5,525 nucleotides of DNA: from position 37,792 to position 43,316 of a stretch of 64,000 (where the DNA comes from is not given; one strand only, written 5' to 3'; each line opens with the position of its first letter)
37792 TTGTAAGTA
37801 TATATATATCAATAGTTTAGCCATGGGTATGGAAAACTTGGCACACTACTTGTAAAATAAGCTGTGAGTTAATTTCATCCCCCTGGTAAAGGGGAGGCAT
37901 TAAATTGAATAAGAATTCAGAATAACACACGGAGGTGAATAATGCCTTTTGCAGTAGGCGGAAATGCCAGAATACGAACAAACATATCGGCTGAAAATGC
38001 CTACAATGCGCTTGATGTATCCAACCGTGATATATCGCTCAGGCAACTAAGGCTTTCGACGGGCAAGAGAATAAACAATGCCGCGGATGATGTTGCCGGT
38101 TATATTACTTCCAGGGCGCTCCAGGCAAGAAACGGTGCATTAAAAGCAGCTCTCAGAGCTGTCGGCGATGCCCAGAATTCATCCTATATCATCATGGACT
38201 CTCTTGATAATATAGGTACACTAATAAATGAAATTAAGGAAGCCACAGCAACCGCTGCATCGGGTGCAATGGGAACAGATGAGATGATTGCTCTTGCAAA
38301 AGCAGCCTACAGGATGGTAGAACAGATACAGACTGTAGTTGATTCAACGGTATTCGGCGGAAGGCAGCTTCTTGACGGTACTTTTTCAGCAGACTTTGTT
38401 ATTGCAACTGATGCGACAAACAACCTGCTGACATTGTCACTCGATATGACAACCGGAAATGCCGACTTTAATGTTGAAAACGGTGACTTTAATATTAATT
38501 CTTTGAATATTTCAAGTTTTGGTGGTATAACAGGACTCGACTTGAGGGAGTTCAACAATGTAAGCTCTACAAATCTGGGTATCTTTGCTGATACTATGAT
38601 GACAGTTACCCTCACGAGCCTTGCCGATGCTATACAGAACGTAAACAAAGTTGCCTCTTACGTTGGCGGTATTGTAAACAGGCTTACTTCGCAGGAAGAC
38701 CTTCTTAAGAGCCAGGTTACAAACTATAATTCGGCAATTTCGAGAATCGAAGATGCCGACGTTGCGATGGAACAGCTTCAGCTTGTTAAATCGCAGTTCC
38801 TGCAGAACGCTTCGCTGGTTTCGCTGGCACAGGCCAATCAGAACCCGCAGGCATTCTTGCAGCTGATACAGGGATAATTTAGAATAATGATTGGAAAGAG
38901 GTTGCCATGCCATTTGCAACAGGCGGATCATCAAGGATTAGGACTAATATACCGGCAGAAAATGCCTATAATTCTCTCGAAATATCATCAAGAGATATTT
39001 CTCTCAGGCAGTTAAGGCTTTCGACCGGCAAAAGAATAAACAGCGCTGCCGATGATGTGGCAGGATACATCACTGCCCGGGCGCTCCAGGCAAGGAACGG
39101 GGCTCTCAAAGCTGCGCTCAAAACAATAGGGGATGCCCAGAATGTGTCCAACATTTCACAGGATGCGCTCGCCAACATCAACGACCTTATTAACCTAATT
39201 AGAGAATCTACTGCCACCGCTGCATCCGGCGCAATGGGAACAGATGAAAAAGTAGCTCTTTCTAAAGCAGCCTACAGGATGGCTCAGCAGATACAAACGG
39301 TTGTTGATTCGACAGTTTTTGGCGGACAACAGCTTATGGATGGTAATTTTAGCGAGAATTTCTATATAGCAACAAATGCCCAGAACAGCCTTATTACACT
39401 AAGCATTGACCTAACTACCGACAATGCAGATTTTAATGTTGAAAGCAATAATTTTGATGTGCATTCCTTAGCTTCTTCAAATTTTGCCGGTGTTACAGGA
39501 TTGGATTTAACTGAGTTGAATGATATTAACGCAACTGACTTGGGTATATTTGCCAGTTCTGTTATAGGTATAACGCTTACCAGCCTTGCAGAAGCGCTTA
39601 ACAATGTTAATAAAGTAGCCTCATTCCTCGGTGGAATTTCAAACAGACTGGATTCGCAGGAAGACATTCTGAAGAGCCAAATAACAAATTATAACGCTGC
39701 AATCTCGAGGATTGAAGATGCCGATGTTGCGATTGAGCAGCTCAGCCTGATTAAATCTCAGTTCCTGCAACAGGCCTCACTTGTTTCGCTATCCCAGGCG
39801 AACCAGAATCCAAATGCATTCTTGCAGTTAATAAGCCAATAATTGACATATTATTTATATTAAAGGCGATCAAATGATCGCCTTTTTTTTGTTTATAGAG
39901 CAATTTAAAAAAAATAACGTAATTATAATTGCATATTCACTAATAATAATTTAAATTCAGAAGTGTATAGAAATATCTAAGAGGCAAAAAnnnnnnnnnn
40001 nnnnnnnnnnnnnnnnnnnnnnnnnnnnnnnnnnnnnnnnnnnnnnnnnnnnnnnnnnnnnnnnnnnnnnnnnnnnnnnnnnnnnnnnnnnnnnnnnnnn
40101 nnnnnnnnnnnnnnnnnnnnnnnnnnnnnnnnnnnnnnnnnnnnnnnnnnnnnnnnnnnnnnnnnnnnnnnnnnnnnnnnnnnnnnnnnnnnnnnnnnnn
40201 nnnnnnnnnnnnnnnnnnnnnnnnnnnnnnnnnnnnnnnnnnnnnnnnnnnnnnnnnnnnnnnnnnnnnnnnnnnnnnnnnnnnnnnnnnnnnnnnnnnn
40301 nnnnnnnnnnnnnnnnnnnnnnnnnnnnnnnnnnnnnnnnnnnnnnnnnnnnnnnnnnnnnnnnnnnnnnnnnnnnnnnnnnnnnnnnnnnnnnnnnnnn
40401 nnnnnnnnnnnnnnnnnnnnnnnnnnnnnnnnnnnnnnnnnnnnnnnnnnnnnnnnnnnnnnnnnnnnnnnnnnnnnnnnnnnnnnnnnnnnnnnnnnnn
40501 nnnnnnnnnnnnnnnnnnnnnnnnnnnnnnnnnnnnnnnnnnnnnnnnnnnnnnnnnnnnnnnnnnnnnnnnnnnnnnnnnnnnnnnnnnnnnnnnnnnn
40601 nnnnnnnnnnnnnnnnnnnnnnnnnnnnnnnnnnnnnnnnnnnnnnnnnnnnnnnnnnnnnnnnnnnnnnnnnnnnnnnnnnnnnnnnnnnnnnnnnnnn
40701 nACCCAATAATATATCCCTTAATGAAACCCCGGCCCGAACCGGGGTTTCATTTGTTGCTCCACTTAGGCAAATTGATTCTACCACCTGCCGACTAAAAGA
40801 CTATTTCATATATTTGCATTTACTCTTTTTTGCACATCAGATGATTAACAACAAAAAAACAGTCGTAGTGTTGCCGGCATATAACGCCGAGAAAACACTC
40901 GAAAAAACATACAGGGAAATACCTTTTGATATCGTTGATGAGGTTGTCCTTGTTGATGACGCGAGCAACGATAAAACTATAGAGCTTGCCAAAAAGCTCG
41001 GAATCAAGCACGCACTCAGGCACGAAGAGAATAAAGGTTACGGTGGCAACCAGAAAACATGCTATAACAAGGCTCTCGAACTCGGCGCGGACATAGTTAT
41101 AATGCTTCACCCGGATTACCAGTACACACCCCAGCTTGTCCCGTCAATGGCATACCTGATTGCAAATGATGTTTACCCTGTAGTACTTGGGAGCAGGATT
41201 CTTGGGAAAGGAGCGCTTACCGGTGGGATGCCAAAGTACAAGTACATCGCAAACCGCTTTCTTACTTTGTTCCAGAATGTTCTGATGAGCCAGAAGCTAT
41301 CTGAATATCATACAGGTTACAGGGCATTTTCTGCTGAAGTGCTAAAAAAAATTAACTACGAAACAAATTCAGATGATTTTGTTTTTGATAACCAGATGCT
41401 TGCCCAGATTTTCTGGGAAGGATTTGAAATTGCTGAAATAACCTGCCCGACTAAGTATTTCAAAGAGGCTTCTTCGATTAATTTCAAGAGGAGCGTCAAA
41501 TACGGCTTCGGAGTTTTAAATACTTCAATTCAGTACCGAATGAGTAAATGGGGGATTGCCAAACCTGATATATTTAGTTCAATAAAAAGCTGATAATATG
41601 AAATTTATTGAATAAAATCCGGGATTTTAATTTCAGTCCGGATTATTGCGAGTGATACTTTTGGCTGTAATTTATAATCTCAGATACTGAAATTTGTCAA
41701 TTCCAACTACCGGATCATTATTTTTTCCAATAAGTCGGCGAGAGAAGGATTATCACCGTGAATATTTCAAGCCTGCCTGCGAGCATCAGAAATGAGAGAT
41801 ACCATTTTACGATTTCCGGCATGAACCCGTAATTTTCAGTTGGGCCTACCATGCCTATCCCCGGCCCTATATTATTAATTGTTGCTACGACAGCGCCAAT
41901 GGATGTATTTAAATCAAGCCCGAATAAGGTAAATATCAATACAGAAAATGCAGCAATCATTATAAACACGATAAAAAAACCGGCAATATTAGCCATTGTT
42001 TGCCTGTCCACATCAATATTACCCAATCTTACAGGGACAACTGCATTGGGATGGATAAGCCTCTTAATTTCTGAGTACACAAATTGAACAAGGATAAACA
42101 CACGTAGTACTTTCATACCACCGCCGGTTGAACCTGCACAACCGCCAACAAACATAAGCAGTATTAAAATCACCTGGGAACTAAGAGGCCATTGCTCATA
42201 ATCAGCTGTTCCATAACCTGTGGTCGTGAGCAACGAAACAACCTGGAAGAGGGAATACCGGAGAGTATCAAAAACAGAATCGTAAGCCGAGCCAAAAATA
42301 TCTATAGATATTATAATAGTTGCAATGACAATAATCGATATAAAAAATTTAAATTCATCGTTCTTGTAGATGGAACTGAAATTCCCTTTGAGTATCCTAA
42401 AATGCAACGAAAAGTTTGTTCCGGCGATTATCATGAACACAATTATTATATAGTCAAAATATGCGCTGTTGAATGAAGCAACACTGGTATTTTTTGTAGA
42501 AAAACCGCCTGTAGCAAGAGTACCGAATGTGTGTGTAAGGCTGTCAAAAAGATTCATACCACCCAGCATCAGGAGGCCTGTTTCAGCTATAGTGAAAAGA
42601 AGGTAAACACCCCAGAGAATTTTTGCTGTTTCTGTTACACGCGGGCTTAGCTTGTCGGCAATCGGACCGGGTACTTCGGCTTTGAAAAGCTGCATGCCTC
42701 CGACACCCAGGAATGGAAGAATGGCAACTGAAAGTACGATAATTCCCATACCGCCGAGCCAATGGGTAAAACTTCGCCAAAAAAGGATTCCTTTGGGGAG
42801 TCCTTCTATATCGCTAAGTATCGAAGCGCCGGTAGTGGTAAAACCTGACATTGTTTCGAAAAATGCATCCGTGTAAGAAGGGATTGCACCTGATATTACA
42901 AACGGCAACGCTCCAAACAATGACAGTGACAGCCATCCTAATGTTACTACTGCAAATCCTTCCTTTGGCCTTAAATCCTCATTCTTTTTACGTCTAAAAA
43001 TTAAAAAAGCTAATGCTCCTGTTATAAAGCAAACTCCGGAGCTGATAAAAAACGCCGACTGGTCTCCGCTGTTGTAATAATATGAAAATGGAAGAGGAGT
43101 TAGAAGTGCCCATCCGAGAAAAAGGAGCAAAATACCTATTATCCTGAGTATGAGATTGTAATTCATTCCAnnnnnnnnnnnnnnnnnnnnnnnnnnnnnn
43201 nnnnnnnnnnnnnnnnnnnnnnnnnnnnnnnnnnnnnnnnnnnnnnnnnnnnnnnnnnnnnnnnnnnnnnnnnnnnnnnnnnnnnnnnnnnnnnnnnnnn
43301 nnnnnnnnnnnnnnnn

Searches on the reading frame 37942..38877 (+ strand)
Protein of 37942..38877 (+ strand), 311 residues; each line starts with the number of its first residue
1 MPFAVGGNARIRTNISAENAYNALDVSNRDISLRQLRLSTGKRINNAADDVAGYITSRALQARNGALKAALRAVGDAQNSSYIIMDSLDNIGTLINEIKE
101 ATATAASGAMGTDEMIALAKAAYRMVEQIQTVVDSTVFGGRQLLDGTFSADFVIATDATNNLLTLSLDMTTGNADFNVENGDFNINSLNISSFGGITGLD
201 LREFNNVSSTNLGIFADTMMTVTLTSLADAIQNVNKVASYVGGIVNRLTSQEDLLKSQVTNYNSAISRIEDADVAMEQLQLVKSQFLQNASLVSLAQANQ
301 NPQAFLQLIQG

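Call 19: search_protein_families(library=pfam, proteins=[window:37942-38877:+], max_evalue=0.00001)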
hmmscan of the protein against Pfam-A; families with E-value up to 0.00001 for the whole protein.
window:37942-38877:+ (311 aa): 2 families
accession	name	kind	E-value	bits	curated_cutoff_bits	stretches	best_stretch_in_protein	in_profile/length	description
PF00669.25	Flagellin_N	-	8.1e-18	65.3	26.6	1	11-148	1-138/139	Bacterial flagellin N-terminal helical region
PF00700.27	Flagellin_C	-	5.8e-16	59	23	1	227-309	4-86/86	Bacterial flagellin C-terminal helical region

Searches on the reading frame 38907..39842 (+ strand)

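Call 19: search_protein_families(library=pfam, proteins=[window:38907-39842:+], max_evalue=0.00001)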
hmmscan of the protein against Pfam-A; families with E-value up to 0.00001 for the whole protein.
window:38907-39842:+ (311 aa): 2 families
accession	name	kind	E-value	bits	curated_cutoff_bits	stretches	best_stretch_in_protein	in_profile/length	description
PF00669.25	Flagellin_N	-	4.1e-20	72.7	26.6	1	11-147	1-137/139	Bacterial flagellin N-terminal helical region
PF00700.27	Flagellin_C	-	1.3e-16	61.1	23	1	226-309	3-86/86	Bacterial flagellin C-terminal helical region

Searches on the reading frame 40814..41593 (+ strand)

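Call 20: search_protein_families(library=pfam, proteins=[window:40814-41593:+], max_evalue=0.00001)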
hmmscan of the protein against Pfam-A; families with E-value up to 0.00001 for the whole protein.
window:40814-41593:+ (259 aa): 1 family
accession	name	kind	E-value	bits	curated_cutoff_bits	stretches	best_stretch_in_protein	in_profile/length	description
PF00535.33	Glycos_transf_2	-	2.2e-18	67.2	23.3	1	18-180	2-167/168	Glycosyl transferase family 2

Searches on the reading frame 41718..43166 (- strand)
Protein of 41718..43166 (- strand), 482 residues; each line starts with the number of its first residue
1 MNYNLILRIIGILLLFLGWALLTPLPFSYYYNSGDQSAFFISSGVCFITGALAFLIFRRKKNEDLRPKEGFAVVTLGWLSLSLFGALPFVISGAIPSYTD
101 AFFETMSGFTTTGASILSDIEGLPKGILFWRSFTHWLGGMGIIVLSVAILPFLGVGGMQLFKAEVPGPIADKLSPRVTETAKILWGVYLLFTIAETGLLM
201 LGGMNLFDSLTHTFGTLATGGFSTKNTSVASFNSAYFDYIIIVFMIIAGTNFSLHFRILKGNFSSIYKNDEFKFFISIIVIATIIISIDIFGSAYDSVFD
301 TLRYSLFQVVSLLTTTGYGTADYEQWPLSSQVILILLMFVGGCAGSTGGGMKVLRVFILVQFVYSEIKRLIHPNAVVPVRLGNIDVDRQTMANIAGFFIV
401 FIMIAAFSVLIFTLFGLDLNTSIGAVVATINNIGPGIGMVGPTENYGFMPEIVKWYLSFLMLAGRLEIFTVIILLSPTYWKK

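Call 5: search_protein_families(library=pfam, proteins=[window:41718-43166:-], max_evalue=0.1)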
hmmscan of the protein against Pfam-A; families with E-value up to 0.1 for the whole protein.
window:41718-43166:- (482 aa): 2 families
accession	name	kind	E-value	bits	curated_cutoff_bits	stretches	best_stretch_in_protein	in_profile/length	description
PF02386.22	TrkH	-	1.1e-72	245.6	27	1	37-476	3-491/502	Cation transport protein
PF05915.17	TMEM_230_134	-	0.051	14.2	26.8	0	5-52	54-96/119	Transmembrane proteins 230/134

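Call 6: search_protein_families(library=ncbifam, proteins=[window:41718-43166:-], max_evalue=0.1)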
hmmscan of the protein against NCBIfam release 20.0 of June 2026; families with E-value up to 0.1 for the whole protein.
window:41718-43166:- (482 aa): 2 families
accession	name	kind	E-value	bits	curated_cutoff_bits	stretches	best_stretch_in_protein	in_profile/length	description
NF008020.0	PRK10750.1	equivalog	3.8e-128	428.6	866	1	1-481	1-482/483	Trk system potassium transporter TrkH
TIGR00933.1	2a38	subfamily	2.5e-98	329.7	331.15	1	85-465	2-391/391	TrkH family potassium uptake protein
